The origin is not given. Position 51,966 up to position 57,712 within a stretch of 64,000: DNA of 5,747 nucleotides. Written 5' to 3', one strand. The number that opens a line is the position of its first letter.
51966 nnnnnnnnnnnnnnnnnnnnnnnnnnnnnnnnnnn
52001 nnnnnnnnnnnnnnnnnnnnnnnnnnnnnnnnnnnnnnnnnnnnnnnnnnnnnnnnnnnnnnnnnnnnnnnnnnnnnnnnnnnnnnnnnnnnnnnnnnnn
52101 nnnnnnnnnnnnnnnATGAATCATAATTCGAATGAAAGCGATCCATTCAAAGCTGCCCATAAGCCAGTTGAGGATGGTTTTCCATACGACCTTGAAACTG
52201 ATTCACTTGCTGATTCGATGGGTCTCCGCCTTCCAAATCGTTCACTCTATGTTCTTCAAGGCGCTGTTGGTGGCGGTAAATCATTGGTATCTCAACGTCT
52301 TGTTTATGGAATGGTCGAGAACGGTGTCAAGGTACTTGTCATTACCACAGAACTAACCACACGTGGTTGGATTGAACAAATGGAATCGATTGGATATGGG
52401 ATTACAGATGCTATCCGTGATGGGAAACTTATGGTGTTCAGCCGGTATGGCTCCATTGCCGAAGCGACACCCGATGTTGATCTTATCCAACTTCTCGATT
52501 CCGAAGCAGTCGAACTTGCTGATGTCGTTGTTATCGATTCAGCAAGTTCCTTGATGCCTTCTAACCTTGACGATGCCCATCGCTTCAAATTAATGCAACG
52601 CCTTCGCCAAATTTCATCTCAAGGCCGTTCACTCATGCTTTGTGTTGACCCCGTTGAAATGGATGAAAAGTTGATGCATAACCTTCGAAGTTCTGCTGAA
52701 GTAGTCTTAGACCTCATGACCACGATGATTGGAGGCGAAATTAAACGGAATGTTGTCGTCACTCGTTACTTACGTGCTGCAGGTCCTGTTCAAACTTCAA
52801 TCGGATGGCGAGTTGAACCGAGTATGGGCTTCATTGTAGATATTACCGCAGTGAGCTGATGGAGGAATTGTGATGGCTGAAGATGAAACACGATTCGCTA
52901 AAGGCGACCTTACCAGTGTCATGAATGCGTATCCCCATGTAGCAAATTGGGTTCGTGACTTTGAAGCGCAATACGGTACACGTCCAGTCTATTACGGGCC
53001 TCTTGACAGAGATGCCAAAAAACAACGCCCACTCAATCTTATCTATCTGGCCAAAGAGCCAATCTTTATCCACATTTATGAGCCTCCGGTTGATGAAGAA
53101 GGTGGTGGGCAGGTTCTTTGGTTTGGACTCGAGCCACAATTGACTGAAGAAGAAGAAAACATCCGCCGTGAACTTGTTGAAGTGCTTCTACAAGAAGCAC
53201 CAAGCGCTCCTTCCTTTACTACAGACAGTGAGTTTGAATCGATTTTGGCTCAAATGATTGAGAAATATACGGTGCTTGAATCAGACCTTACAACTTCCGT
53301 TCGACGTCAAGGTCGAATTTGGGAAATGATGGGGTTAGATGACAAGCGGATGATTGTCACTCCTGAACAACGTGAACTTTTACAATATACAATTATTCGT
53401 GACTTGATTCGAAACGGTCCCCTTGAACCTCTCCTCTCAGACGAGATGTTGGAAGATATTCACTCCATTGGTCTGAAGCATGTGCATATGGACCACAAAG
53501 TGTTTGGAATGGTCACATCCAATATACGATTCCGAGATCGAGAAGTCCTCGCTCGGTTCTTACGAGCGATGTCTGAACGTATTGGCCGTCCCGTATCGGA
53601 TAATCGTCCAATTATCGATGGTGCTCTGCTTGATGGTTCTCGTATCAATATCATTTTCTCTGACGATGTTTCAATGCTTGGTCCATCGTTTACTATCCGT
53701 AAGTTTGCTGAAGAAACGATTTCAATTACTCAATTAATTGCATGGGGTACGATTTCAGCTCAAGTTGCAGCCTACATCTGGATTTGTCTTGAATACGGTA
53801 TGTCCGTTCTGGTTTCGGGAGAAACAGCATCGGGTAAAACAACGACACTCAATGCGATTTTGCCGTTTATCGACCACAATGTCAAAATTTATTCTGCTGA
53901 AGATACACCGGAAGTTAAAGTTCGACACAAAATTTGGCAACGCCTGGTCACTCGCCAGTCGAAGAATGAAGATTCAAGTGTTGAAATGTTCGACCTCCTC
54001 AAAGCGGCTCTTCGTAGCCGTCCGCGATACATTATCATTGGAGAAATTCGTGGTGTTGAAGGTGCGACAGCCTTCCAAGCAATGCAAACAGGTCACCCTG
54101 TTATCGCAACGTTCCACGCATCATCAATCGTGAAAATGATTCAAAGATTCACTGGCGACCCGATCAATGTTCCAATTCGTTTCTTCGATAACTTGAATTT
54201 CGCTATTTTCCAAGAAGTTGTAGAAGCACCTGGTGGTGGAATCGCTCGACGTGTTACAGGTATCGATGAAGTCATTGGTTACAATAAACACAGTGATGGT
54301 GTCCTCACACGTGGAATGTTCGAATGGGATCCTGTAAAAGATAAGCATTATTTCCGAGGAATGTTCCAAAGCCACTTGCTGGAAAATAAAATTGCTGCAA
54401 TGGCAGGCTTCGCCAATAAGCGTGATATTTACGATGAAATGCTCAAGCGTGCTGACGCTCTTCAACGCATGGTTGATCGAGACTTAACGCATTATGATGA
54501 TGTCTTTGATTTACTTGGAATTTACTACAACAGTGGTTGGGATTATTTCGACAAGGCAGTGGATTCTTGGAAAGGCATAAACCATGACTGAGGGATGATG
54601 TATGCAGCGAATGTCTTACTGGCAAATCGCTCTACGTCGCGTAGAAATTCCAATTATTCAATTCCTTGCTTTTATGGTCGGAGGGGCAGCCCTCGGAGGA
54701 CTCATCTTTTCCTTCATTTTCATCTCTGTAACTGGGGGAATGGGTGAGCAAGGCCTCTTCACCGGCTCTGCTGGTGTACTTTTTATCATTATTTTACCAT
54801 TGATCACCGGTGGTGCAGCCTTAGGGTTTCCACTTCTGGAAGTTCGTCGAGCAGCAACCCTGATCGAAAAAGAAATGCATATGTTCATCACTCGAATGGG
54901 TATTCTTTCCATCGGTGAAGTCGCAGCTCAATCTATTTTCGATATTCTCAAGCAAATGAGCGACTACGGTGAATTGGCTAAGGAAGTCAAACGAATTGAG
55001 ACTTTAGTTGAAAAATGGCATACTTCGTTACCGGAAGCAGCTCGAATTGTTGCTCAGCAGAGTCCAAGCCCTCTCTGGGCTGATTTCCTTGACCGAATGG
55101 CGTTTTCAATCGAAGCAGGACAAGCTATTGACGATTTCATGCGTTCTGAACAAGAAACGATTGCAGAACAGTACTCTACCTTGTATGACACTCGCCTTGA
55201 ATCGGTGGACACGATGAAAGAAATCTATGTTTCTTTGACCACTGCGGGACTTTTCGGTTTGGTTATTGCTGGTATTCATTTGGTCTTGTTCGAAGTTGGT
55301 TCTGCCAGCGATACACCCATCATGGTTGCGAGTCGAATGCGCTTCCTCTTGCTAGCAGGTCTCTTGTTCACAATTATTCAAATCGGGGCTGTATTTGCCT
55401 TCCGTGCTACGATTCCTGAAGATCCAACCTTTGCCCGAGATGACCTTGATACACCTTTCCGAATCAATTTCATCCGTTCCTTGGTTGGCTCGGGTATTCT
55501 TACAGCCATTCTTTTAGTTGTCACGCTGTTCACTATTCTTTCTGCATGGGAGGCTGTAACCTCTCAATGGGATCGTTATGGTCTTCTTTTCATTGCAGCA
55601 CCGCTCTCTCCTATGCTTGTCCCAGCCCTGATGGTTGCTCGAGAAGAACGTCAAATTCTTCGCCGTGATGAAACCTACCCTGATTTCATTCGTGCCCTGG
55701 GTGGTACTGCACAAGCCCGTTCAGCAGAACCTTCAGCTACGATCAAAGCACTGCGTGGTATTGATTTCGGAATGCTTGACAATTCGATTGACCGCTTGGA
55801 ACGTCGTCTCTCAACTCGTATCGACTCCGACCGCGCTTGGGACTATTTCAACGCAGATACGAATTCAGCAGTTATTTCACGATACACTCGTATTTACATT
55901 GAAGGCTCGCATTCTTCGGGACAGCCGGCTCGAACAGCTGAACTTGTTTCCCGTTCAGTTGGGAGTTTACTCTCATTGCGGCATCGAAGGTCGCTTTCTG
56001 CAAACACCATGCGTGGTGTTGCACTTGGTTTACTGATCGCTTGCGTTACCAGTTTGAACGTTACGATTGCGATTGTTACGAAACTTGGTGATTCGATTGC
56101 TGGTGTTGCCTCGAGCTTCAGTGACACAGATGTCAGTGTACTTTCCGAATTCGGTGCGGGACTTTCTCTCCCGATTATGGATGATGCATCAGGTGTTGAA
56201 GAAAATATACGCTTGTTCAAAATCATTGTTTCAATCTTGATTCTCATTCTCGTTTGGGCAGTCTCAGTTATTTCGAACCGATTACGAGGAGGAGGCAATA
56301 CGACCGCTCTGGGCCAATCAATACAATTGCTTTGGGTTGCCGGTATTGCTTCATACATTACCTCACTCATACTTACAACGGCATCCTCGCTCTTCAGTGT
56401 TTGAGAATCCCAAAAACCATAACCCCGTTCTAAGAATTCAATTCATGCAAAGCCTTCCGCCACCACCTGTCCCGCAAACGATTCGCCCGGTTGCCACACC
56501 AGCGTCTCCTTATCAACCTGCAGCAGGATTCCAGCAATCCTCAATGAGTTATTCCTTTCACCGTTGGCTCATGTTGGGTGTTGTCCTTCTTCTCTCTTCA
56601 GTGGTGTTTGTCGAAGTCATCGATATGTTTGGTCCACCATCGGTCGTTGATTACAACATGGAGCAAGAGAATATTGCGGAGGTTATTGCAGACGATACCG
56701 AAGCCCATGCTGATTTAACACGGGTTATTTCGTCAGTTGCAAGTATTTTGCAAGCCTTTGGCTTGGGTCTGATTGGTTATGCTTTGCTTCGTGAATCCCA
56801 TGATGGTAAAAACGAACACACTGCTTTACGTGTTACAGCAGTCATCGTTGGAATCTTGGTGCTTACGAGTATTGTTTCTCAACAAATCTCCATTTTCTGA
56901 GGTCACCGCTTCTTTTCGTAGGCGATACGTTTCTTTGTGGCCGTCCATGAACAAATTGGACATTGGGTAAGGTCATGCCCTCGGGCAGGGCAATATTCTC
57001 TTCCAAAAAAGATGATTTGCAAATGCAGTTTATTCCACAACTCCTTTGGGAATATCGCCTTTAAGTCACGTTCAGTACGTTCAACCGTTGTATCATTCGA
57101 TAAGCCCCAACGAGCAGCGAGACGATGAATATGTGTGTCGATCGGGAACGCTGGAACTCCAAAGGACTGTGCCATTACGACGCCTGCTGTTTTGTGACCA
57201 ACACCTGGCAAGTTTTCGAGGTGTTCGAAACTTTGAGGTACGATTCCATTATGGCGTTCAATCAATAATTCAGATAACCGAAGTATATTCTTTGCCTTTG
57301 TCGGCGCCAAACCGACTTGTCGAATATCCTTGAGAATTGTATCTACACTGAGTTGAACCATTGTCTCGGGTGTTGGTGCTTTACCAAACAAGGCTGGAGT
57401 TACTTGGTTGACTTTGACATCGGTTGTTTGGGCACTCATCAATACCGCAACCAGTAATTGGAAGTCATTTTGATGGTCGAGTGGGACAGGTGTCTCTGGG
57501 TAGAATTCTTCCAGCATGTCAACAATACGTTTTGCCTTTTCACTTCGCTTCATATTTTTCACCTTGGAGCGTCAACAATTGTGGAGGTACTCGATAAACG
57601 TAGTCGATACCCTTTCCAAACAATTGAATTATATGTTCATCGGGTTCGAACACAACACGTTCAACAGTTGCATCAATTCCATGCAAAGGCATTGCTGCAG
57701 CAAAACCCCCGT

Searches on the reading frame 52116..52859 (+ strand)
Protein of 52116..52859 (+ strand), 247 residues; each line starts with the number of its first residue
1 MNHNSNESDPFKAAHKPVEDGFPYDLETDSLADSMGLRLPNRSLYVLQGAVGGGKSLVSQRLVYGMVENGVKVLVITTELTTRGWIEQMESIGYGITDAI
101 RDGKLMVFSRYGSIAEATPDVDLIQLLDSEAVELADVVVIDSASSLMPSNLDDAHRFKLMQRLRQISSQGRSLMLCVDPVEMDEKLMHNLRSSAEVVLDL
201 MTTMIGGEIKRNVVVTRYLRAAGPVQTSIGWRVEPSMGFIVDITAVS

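Call 7: search_protein_families(library=pfam, proteins=[window:52116-52859:+], max_evalue=0.1)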
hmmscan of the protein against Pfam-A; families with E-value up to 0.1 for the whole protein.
window:52116-52859:+ (247 aa): 9 families
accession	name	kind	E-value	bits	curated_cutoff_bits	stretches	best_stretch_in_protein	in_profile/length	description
PF06745.19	ATPase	-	2.4e-13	50.4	26.6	1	38-217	15-204/231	KaiC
PF13481.12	AAA_25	-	3.2e-05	24.1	27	1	18-157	10-166/195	AAA domain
PF13401.12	AAA_22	-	0.0027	18.5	27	1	42-176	5-121/130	AAA domain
PF25199.1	nSTAND_NTPase5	-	0.0074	16.6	34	1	41-83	40-83/145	Novel STAND NTPase 5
PF12846.13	AAA_10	-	0.014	14.9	27.5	1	45-91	24-70/362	AAA-like domain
PF03308.22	MeaB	-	0.025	14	23.1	0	47-77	38-68/273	Methylmalonyl Co-A mutase-associated GTPase MeaB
PF00448.28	SRP54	-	0.03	14.4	22.7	1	44-167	3-112/196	SRP54-type protein, GTPase domain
PF19044.6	P-loop_TraG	-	0.051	12.6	25.8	1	40-90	28-77/413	TraG P-loop domain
PF20720.3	nSTAND3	-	0.088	12.9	27.2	0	41-77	16-52/155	Novel STAND NTPase 3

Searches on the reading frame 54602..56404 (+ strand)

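Call 8: search_protein_families(library=pfam, proteins=[window:54602-56404:+], max_evalue=0.1)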
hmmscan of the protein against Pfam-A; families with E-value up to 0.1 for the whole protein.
window:54602-56404:+ (600 aa): 3 families
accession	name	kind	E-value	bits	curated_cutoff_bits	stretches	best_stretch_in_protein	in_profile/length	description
PF00482.28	T2SSF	-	1.7e-12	47.9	25.2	1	95-222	1-123/125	Type II secretion system (T2SS), protein F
PF11348.13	DUF3150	-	0.054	13.2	24.9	1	102-202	76-177/257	Protein of unknown function (DUF3150)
PF12058.13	PipX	-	0.09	13.4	25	0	198-249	15-66/86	PII-interacting protein X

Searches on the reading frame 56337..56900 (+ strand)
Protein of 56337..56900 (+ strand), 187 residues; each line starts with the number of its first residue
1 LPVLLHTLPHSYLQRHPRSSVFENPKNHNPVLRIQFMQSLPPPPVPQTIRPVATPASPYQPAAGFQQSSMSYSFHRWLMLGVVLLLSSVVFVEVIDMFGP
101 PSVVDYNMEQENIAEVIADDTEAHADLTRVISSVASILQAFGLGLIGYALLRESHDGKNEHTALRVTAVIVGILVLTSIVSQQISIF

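Call 8: search_protein_families(library=pfam, proteins=[window:56337-56900:+], max_evalue=0.1)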
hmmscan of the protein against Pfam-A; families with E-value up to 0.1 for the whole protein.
window:56337-56900:+ (187 aa): 0 families

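Call 42: search_protein_families(library=ncbifam, proteins=[window:56337-56900:+], max_evalue=1)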
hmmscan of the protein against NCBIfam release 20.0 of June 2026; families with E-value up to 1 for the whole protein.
window:56337-56900:+ (187 aa): 0 families
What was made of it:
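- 56445..56900 (+): 151-aa protein with three predicted hydrophobic (membrane-spanning) segments, closing the + strand gene run. Function unknown. No Pfam or NCBIfam hit (calls 8, 42).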

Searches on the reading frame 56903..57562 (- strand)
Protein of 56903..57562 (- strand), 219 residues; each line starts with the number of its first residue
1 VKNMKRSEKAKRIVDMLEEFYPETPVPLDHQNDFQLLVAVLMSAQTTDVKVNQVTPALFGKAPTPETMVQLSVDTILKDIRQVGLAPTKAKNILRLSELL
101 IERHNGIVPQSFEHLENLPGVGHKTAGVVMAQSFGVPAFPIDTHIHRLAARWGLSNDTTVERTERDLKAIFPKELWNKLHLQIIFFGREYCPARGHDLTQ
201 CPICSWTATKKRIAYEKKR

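Call 8: search_protein_families(library=pfam, proteins=[window:56903-57562:-], max_evalue=0.1)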
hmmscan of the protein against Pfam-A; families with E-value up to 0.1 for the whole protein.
window:56903-57562:- (219 aa): 3 families
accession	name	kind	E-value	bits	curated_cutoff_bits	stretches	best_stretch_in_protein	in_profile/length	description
PF00730.31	HhH-GPD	-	5.5e-21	75.4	26.2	1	38-172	1-107/108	HhH-GPD superfamily base excision DNA repair protein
PF00633.29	HHH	-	4e-06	26.8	24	1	103-130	1-28/30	Helix-hairpin-helix motif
PF21176.3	RecR_HhH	-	0.01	16.1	27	1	113-126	6-19/45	RecR, helix-hairpin-helix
